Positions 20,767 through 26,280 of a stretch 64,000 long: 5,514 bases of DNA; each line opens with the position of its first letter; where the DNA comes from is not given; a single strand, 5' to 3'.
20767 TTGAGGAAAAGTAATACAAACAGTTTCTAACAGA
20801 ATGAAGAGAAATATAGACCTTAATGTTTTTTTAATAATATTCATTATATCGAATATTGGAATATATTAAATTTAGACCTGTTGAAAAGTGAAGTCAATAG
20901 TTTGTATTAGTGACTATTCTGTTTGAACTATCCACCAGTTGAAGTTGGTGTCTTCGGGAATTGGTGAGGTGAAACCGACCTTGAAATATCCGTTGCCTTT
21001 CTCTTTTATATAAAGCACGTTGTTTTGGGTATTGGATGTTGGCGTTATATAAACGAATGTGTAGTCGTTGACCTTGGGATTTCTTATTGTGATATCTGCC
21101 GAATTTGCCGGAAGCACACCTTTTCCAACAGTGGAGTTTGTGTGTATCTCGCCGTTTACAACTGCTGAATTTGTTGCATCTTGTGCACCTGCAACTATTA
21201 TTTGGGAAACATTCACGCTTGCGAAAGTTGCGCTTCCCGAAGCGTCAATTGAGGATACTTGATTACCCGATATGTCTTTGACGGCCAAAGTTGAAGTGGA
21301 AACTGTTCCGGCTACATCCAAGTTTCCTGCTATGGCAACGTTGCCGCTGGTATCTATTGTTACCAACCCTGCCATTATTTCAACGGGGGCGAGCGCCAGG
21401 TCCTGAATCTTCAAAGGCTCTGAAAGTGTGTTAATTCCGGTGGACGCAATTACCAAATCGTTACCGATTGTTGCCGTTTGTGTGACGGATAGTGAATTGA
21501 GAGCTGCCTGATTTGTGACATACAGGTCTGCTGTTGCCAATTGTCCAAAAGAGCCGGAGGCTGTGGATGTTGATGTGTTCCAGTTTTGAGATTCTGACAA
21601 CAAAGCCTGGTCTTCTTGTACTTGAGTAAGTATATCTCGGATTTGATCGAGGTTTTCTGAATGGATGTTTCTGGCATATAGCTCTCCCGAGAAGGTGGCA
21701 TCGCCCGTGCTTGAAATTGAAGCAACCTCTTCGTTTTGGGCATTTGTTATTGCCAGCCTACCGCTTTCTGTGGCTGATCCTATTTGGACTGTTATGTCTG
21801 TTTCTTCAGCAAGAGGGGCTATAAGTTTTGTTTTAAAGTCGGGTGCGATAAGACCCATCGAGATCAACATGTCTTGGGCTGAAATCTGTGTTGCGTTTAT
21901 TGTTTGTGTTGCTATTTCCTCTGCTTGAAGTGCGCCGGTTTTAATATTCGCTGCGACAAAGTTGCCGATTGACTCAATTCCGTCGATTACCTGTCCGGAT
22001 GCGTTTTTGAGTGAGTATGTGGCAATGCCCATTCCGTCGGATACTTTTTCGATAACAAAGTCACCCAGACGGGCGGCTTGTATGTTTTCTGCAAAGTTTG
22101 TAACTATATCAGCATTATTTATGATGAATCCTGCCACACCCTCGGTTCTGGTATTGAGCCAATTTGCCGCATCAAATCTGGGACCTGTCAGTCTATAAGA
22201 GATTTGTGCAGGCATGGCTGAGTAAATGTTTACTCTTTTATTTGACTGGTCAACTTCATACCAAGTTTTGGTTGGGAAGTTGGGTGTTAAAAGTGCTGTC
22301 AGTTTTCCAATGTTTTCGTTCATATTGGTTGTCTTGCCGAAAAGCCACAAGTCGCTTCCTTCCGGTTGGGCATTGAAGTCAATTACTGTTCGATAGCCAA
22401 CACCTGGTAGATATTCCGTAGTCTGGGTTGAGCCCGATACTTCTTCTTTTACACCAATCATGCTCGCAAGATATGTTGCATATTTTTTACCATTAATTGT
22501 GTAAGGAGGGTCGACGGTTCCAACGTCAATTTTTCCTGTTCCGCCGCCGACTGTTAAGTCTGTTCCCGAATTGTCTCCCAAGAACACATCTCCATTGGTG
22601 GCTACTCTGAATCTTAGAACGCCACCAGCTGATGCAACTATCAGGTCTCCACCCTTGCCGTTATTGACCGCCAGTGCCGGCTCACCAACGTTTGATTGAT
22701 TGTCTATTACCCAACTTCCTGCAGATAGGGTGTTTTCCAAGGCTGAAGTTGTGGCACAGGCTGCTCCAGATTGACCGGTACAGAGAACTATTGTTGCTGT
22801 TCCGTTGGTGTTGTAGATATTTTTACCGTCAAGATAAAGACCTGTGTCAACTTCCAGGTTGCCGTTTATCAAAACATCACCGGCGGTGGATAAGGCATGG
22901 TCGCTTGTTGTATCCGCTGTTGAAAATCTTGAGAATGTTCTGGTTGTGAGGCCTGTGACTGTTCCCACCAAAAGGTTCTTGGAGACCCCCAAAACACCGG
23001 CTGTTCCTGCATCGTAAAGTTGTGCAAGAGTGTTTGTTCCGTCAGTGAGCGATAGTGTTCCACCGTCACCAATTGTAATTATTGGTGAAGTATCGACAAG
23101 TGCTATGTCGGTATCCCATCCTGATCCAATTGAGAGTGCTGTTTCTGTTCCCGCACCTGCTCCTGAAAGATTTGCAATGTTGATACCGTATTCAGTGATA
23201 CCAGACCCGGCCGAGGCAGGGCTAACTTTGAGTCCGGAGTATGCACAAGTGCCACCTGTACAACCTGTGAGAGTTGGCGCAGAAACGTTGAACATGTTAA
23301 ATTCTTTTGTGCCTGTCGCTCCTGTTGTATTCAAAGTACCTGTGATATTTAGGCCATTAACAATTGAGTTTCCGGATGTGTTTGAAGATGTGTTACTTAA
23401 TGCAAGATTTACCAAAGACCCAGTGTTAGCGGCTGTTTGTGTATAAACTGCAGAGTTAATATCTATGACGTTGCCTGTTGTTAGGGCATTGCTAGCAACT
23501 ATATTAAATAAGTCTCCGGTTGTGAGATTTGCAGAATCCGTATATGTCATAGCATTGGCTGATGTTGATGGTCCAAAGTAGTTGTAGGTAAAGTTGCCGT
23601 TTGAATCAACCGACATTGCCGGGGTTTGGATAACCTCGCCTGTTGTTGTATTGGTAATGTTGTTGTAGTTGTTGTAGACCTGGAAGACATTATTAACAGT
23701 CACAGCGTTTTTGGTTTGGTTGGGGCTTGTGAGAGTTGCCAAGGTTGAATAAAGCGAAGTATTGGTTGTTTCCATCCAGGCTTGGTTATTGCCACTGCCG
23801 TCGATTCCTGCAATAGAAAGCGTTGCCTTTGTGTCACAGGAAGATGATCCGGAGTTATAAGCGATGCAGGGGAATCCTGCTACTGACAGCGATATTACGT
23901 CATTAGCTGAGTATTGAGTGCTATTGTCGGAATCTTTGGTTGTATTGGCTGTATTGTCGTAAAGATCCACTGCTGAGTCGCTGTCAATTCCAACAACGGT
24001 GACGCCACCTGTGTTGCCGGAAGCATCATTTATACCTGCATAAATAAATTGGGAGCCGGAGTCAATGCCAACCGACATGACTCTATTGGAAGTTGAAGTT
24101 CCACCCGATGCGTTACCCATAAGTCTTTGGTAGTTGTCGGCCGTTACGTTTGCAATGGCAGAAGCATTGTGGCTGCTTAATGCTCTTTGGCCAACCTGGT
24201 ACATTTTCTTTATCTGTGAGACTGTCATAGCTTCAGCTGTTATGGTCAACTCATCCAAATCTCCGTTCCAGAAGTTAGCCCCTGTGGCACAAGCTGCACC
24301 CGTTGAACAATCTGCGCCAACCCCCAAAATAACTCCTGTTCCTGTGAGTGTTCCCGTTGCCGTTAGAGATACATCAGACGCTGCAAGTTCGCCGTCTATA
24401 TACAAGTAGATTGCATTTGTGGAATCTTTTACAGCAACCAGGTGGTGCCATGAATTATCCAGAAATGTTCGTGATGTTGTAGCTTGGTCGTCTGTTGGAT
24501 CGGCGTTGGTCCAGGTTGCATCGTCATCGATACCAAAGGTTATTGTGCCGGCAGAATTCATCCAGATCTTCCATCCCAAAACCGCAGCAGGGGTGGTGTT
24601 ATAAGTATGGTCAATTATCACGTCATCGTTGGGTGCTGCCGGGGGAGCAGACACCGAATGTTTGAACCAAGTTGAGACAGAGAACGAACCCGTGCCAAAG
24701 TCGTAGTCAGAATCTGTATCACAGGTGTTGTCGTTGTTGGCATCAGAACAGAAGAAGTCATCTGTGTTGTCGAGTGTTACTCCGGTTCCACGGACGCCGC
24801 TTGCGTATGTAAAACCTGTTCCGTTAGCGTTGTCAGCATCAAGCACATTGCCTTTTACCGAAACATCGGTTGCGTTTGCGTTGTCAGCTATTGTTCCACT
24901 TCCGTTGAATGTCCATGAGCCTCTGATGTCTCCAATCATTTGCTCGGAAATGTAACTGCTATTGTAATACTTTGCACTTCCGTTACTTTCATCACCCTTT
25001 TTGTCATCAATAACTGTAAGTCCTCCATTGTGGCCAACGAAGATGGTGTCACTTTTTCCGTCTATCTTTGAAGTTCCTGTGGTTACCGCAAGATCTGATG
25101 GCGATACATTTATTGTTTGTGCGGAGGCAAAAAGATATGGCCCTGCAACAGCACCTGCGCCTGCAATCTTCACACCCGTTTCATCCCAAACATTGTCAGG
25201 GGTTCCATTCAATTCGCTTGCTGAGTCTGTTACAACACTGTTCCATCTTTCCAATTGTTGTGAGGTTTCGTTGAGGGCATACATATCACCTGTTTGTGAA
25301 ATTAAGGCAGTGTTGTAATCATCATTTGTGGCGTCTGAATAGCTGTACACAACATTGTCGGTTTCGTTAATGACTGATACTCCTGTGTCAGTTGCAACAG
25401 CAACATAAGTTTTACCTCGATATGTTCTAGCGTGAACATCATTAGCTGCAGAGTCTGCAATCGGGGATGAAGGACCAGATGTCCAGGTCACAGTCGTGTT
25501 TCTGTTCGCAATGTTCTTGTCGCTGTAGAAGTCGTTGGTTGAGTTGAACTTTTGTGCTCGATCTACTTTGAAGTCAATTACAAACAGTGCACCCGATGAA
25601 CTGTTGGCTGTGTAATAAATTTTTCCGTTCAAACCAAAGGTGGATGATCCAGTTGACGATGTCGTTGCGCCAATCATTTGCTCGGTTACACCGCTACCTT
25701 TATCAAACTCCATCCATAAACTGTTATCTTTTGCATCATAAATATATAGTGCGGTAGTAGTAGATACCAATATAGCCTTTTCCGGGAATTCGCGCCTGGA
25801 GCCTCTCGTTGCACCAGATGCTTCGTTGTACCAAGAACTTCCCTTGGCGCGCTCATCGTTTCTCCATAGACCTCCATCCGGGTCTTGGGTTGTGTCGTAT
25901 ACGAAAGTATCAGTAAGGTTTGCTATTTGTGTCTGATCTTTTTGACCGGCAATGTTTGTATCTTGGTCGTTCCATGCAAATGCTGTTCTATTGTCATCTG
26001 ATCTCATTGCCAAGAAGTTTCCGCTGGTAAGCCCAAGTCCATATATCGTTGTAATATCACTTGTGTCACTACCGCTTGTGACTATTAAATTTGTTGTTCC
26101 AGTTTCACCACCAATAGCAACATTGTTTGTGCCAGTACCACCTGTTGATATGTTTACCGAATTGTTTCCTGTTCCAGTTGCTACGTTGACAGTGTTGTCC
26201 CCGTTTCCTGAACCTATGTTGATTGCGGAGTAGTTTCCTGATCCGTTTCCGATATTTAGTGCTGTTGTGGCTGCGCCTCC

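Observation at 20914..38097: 5727-aa single-ORF giant surface protein: type-II anchored, repeat-rich, with LamG and a conserved C-terminal domain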

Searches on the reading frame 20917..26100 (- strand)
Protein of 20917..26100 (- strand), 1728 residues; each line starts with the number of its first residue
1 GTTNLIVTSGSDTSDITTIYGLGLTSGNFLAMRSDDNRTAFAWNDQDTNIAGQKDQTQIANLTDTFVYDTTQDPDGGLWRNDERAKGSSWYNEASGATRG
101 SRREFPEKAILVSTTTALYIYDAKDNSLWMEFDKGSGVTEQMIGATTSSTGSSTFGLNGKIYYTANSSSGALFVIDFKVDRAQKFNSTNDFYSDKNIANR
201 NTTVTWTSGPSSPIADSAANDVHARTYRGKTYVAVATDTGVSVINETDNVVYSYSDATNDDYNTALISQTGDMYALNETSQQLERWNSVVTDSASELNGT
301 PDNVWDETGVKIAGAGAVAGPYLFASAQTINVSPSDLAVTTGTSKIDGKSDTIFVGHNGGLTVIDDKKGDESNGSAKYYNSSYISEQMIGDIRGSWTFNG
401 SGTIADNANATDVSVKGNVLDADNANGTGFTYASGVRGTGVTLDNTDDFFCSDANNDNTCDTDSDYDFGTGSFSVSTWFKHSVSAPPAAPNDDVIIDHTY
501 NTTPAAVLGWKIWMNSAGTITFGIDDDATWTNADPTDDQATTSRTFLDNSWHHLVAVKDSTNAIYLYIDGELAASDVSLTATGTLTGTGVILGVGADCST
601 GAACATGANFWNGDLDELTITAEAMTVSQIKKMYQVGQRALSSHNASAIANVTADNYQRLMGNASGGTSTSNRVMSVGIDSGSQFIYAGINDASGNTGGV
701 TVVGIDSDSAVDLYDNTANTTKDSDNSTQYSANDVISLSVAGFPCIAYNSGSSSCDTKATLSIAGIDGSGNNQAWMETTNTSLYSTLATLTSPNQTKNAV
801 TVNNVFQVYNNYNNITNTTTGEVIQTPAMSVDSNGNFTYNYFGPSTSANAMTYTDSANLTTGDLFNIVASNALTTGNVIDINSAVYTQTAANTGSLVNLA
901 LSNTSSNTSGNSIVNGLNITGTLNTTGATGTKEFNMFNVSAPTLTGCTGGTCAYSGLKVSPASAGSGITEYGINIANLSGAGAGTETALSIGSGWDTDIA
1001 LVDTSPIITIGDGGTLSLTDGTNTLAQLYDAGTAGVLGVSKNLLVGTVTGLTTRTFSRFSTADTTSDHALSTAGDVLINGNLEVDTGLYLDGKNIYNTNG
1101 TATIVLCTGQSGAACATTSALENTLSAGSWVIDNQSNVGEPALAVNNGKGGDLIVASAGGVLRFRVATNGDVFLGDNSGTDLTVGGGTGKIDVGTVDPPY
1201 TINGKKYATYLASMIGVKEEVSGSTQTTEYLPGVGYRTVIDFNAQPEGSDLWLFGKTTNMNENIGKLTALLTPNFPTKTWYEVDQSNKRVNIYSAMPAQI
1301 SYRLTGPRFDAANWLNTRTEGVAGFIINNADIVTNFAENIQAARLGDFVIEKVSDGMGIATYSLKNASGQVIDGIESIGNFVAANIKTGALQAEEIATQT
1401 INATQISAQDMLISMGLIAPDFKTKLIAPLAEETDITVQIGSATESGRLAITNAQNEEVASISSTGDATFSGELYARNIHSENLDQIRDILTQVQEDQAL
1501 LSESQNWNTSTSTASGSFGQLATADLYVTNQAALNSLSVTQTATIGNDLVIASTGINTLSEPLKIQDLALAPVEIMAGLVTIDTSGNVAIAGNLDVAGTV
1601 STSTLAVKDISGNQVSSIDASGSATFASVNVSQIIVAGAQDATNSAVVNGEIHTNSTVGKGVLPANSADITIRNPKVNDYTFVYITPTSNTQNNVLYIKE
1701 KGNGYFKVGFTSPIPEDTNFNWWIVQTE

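Call 29: search_solved_structures(query=window:20917-26100:-, max_evalue=0.01)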
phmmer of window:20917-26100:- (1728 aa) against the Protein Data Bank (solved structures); distinct sequences matched with E-value up to 0.01: 2.
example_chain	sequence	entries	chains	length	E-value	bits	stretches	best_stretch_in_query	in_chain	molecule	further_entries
4bn6_A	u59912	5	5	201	0.0046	17.6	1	248-330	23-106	COPPER INDUCED NITROREDUCTASE D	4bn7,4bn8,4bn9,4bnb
2wqf_A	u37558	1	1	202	0.0047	17.6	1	248-330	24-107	COPPER INDUCED NITROREDUCTASE D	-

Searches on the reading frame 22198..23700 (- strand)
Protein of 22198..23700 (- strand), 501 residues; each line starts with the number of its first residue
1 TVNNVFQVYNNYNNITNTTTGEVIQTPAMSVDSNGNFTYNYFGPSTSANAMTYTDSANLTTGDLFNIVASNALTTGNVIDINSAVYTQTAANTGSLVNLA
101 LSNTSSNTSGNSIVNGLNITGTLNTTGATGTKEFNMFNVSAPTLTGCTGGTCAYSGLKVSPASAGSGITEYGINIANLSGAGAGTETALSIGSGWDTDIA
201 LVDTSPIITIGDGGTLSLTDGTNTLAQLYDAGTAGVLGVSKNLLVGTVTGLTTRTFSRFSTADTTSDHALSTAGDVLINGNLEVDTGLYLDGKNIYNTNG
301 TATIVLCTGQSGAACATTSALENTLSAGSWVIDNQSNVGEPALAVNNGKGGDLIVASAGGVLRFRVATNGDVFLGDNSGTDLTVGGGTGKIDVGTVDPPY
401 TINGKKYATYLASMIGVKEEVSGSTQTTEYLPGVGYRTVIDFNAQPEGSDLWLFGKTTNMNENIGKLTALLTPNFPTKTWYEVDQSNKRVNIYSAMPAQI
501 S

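Call 27: search_protein_families(library=pfam, proteins=[window:22198-23700:-], max_evalue=1)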
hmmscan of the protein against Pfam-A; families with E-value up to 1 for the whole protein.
window:22198-23700:- (501 aa): 2 families
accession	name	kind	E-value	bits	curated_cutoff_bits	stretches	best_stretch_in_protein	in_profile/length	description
PF02122.21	Peptidase_S39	-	0.063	13.3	21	1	100-148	140-188/203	Peptidase S39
PF08194.17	DIM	-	0.95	10.2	20.8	0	269-281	19-31/36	DIM protein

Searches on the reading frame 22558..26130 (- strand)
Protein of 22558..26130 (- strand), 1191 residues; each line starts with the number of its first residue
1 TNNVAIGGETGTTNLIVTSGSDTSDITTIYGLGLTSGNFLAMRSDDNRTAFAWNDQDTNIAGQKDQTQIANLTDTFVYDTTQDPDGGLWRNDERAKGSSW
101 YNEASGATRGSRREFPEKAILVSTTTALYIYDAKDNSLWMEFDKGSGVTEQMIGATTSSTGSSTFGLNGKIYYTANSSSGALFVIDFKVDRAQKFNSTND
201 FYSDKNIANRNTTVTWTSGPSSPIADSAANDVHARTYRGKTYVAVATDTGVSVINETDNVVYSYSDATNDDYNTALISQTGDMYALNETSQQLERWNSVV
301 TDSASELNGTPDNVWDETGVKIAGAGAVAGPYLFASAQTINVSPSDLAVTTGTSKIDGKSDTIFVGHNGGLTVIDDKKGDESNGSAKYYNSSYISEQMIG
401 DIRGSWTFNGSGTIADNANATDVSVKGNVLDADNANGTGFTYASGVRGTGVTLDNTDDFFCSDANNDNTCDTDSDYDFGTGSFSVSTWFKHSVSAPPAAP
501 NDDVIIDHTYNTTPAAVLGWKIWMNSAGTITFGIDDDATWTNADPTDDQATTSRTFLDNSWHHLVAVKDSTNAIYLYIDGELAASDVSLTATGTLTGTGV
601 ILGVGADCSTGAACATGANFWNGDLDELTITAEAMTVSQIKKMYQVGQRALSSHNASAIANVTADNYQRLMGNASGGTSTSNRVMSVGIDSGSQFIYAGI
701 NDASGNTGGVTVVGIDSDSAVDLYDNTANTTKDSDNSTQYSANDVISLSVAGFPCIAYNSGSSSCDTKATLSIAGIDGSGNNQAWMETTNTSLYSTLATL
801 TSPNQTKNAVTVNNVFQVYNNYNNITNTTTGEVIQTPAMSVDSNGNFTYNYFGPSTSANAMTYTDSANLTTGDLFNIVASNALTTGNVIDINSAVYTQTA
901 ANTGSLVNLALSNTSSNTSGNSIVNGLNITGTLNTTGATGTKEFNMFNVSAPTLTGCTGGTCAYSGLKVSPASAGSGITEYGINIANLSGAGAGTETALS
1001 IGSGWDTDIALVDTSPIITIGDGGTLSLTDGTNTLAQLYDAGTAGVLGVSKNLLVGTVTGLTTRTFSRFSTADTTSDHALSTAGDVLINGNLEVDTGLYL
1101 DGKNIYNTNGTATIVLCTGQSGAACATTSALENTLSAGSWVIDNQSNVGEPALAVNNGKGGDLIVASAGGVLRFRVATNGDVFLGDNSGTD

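Call 71: find_homologous_proteins(query=window:22558-26130:-, max_evalue=0.001)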
Query window:22558-26130:- (1191 aa): 60 proteins with E <= 0.001 among 8000 candidates.
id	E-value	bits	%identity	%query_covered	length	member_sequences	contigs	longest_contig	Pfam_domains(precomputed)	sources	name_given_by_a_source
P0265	8.0e-246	837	39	11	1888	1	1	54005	-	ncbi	-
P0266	9.8e-216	737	48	72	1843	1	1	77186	PF13385.14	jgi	jgi:hypothetical protein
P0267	2.2e-202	693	47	69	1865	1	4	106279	PF13385.14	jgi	jgi:hypothetical protein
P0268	3.7e-182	626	44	74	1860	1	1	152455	PF13385.14,PF02210.32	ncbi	-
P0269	1.2e-179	618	43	72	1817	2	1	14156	PF13385.14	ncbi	-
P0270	2.5e-176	607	43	74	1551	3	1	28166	PF01391.24,PF13385.14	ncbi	-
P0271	6.4e-174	599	44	74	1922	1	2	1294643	PF13385.14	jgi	jgi:hypothetical protein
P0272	1.7e-163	564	42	74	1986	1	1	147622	PF01391.24,PF13385.14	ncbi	-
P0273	3.6e-103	365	37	59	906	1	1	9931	PF13385.14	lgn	-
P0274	6.6e-98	347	37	51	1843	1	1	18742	PF13385.14,PF00054.31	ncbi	-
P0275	7.2e-90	321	37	52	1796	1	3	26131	-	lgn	-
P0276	2.7e-89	319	35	50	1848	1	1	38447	-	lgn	-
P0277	7.6e-88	314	38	50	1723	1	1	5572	PF13385.14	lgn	-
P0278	1.1e-86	310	37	50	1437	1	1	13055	PF13385.14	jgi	jgi:hypothetical protein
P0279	1.5e-83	300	34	68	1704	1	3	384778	PF07953.21,PF13385.14,PF09458.17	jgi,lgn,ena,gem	-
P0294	1.9e-67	246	32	83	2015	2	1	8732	PF13884.12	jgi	-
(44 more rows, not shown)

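Call 86: search_protein_families(library=pfam, proteins=[P0266, P0268, P0294], max_evalue=1)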
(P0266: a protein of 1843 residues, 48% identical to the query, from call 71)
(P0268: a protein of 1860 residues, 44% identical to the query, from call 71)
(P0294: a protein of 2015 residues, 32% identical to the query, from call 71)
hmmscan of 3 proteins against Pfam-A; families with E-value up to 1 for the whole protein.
P0266 (1843 aa): 1 family
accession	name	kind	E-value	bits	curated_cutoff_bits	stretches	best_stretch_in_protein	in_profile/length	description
PF13385.13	Laminin_G_3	-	4.8e-17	62.9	27.6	1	456-605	12-150/151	Concanavalin A-like lectin/glucanases superfamily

P0268 (1860 aa): 3 families
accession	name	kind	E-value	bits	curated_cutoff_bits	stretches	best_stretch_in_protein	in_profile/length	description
PF13385.13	Laminin_G_3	-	2.4e-17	63.9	27.6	1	461-597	13-138/151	Concanavalin A-like lectin/glucanases superfamily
PF02210.31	Laminin_G_2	-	1.2e-05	26.2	22.9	1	511-601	33-125/126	Laminin G domain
PF19070.5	DUF5766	-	0.18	12.5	27.4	0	1174-1222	20-71/77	Family of unknown function (DUF5766)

P0294 (2015 aa): 3 families
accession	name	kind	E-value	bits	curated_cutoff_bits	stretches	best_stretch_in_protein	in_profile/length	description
PF13884.11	Peptidase_S74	-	1.5e-07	32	22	1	1676-1729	1-57/58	Chaperone of endosialidase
PF06522.17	B12D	-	0.00036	20.3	21.5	1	285-318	12-44/54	NADH-ubiquinone reductase complex 1 MLRQ subunit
PF07953.20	Toxin_R_bind_N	-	0.0035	17.5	23.8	1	847-936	42-136/191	Clostridium neurotoxin, N-terminal receptor binding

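Call 101: predict_structure(alignment_id=A6)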
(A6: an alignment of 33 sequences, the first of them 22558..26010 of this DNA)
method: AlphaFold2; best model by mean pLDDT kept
length: 1151 residues; sequences in the alignment: 33
mean_pLDDT: 66.5   pTM: 0.66
mean pLDDT of the five models: 66.5, 66.1, 66.1, 62.9, 61.2
residues with pLDDT >= 90: 279; 70-90: 308; 50-70: 152; < 50: 412
segments of 3 or more residues with pLDDT < 50: 1-20, 373-376, 616-619, 632-637, 716-722, 751-776, 779-795, 813-834, 836-848, 850-864, 871-899, 912-937, 941-1151
pLDDT, mean of each block of 10 residues (from residue 1): 29 35 75 92 83 79 56 83 94 83 89 87 94 91 94 93 91 90 91 93 96 93 94 93 94 94 92 87 73 85 85 85 92 91 88 86 84 57 83 74 83 84 85 84 94 74 83 62 92 76 68 93 95 92 81 66 84 67 93 89 85 57 59 51 85 76 73 72 59 70 85 54 55 86 79 42 35 43 41 50 54 45 42 47 45 46 50 43 43 47 50 45 45 47 46 43 42 38 32 32 30 30 30 32 36 36 38 33 36 34 33 34 32 39 37 27
secondary structure, 60 per line:
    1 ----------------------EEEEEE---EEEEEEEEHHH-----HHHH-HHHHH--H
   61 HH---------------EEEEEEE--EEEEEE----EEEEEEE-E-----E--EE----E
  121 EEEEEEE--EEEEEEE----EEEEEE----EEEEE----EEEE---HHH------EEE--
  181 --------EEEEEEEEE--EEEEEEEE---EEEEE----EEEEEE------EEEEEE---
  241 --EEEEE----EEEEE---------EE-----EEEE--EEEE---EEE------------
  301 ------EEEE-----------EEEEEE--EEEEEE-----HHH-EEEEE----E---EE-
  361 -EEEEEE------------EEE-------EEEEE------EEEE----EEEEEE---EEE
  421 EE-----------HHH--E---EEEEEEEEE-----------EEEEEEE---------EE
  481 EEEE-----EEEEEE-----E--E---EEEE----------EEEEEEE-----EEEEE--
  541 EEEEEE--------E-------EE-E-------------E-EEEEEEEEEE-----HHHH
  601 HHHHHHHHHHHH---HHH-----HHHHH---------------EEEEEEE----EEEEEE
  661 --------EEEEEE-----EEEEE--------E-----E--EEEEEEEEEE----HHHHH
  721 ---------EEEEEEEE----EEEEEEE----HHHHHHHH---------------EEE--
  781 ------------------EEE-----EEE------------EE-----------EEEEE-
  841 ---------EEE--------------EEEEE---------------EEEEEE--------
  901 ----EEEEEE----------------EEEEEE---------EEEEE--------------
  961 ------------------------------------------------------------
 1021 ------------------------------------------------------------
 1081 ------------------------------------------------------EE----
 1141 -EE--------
elements in order (helices of 4 or more, strands of 3 or more residues): E23-28 E32-39 H48-51 H53-57 E78-84 E87-92 E97-103 E120-127 E130-136 E141-146 E151-155 E160-163 E176-178 E189-197 E200-207 E211-215 E220-225 E232-237 E243-247 E252-256 E273-276 E279-282 E286-288 E307-310 E322-327 E330-335 E345-349 E362-367 E380-382 E390-394 E401-404 E409-414 E418-422 E443-451 E463-469 E479-484 E490-495 E508-511 E522-528 E534-538 E541-546 E582-591 H597-612 H624-628 E644-650 E655-660 E669-674 E680-684 E702-711 H716-720 E730-737 E742-748 H753-760 E776-778 E799-801 E807-809 E835-839 E850-852 E867-871 E887-892 E905-910 E927-932 E942-946

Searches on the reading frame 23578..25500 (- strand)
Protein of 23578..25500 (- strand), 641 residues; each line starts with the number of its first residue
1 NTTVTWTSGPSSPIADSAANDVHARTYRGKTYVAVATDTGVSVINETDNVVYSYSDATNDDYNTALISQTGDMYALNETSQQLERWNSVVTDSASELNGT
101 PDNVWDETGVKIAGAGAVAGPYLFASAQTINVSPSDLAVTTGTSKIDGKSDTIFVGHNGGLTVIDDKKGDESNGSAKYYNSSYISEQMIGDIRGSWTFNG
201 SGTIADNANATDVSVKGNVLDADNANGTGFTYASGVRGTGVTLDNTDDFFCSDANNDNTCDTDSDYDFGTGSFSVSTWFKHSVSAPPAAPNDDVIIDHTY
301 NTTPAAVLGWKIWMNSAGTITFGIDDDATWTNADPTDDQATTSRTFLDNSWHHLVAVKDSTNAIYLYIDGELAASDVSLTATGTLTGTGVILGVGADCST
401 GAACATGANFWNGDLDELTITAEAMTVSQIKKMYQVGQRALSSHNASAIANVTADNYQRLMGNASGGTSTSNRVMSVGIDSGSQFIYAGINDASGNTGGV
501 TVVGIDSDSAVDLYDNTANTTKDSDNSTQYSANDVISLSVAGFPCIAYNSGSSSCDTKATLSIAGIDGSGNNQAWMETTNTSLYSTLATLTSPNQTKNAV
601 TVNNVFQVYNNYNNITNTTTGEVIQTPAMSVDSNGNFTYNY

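Call 27: search_protein_families(library=pfam, proteins=[window:23578-25500:-], max_evalue=1)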
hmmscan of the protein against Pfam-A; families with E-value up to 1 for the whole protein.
window:23578-25500:- (641 aa): 2 families
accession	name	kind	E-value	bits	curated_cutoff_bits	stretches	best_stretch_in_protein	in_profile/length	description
PF13385.13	Laminin_G_3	-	3.9e-18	66.5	27.6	1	257-431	4-151/151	Concanavalin A-like lectin/glucanases superfamily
PF07953.20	Toxin_R_bind_N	-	5.6e-07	29.9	23.8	1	258-375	41-150/191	Clostridium neurotoxin, N-terminal receptor binding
